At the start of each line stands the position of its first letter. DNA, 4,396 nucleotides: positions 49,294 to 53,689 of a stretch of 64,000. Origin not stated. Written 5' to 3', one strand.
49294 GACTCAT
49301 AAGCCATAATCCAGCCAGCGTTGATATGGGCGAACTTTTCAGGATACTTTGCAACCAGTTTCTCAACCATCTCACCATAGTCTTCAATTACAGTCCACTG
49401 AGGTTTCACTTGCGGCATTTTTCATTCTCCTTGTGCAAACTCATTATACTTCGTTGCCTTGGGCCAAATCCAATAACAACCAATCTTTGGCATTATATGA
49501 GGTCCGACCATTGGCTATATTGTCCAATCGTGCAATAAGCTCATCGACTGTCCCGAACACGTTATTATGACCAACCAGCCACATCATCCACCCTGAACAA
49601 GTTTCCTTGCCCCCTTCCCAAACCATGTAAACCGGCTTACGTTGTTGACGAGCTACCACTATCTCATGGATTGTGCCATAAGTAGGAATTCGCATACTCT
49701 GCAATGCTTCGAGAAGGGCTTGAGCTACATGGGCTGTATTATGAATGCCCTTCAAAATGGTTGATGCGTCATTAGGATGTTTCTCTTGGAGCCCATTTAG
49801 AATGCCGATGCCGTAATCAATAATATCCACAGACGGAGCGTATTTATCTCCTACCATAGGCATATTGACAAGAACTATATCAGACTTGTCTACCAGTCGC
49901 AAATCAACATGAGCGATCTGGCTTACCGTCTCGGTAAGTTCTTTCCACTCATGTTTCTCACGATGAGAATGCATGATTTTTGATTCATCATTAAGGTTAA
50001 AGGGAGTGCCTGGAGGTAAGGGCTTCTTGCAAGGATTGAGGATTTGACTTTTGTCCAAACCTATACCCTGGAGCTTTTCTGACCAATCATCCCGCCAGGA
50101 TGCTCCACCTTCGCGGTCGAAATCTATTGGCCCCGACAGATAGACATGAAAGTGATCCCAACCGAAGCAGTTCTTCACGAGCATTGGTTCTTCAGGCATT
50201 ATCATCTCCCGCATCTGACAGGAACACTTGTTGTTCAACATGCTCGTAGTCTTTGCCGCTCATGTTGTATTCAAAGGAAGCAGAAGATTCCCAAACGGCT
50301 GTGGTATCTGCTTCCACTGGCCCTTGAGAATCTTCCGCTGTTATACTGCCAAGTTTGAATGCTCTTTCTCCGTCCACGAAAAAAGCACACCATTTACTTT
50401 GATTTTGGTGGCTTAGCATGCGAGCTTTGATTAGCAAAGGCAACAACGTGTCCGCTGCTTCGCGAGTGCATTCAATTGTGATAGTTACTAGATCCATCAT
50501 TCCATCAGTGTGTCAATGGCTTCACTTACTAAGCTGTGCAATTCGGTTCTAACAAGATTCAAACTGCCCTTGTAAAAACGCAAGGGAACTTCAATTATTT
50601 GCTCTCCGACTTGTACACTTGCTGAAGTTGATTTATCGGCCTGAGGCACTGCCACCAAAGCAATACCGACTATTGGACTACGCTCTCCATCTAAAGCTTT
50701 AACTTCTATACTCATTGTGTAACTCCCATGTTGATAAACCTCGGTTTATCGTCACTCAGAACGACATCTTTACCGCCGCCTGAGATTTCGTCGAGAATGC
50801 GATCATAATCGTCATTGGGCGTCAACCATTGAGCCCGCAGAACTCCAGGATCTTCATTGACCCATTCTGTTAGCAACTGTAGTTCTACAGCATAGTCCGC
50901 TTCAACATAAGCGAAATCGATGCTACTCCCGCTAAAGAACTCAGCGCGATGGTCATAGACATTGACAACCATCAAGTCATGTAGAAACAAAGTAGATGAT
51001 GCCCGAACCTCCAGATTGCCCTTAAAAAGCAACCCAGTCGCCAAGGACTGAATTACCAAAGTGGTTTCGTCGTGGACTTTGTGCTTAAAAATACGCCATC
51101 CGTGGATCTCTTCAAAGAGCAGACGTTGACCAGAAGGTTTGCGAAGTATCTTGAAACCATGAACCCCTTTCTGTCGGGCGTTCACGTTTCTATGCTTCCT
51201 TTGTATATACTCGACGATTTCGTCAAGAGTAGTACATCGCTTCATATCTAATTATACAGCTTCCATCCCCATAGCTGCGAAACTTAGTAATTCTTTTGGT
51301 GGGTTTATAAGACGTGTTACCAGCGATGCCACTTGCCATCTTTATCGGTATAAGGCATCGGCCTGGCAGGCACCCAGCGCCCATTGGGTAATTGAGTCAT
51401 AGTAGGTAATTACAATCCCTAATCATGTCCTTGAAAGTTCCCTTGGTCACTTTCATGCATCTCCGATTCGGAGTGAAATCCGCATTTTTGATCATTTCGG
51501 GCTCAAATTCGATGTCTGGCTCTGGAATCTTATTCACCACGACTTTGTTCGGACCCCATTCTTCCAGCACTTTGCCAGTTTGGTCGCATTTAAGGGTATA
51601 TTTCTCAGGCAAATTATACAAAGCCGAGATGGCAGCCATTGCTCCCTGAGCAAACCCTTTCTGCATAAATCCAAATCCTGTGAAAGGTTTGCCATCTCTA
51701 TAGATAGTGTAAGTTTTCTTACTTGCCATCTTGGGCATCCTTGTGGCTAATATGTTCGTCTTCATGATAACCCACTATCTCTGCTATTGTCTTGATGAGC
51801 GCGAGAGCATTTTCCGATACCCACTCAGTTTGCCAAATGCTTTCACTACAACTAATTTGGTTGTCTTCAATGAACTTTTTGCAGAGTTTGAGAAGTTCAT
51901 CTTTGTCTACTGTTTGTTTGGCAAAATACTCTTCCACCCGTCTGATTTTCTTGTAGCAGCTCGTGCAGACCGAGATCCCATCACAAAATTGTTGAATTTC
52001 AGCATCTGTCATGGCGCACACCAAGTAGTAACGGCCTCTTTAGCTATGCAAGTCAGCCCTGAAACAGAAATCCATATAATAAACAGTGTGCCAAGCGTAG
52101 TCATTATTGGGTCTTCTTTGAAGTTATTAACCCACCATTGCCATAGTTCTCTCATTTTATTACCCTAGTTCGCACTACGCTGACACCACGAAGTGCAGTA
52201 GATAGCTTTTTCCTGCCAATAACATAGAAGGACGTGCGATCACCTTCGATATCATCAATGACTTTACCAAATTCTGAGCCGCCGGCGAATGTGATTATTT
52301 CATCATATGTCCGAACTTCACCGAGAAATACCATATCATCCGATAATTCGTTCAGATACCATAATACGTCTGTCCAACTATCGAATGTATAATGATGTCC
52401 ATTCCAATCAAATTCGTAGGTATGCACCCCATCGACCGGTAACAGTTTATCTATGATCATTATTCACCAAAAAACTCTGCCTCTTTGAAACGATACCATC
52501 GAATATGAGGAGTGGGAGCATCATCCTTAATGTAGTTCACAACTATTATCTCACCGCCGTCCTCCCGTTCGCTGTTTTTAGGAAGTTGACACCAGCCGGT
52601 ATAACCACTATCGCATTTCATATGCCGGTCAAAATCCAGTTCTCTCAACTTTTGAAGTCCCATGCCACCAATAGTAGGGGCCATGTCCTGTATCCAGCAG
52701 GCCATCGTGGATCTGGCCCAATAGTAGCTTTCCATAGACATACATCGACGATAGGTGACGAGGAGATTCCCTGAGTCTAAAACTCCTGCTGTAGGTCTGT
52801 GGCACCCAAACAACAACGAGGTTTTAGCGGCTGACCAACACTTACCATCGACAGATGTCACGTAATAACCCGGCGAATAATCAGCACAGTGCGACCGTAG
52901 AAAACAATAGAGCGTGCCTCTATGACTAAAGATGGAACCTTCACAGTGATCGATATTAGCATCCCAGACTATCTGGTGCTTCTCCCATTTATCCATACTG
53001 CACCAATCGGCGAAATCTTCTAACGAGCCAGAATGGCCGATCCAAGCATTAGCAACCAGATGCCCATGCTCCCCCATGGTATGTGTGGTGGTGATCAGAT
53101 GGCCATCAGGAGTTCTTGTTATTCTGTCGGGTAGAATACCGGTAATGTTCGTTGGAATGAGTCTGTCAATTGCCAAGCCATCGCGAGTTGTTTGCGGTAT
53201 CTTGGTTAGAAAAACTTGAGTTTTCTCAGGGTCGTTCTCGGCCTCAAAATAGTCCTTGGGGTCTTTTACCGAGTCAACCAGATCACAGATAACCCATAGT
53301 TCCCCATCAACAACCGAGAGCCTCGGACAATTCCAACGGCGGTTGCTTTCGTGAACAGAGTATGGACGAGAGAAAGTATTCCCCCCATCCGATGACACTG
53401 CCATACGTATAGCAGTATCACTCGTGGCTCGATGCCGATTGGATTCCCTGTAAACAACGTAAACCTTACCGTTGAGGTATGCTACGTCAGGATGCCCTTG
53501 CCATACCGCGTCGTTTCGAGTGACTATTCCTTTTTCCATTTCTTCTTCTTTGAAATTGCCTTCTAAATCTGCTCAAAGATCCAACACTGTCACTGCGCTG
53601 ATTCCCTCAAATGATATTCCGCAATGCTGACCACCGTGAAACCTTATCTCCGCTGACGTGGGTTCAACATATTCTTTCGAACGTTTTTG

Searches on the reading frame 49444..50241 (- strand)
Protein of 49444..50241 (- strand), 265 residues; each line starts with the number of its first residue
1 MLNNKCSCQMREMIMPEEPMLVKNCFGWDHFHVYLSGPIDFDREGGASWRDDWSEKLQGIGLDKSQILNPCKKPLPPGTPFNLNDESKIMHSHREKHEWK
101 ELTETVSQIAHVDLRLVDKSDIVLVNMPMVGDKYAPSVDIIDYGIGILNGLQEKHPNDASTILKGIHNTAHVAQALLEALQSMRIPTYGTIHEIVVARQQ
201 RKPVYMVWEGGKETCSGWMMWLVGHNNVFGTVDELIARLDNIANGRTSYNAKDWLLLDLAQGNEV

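Call 15: search_protein_families(library=pfam, proteins=[window:49444-50241:-], max_evalue=0.01)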
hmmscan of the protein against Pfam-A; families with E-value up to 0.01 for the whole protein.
window:49444-50241:- (265 aa): 1 family
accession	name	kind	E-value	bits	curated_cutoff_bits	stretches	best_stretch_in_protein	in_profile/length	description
PF05014.21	Nuc_deoxyrib_tr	-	5.5e-05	23.7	28.8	0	33-128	1-71/117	Nucleoside 2-deoxyribosyltransferase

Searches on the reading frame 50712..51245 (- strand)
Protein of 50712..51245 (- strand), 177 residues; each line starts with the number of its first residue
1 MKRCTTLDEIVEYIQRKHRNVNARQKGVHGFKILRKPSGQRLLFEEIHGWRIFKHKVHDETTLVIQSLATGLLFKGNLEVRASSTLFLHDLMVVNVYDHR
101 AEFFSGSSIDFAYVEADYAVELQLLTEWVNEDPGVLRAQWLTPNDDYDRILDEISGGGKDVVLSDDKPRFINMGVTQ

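Call 15: search_protein_families(library=pfam, proteins=[window:50712-51245:-], max_evalue=0.01)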
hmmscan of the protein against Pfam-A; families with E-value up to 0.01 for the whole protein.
window:50712-51245:- (177 aa): 0 families

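Call 17: search_protein_families(library=phrogs, proteins=[window:50712-51245:-], max_evalue=0.001)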
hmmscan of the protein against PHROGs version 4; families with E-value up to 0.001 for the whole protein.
window:50712-51245:- (177 aa): 0 families

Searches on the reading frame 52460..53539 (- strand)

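Call 15: search_protein_families(library=pfam, proteins=[window:52460-53539:-], max_evalue=0.01)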
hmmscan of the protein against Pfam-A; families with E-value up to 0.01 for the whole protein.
window:52460-53539:- (359 aa): 1 family
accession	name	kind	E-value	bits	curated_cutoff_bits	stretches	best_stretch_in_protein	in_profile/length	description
PF13088.12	BNR_2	-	6.5e-06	26.1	31.4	0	21-86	170-228/277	BNR repeat-like domain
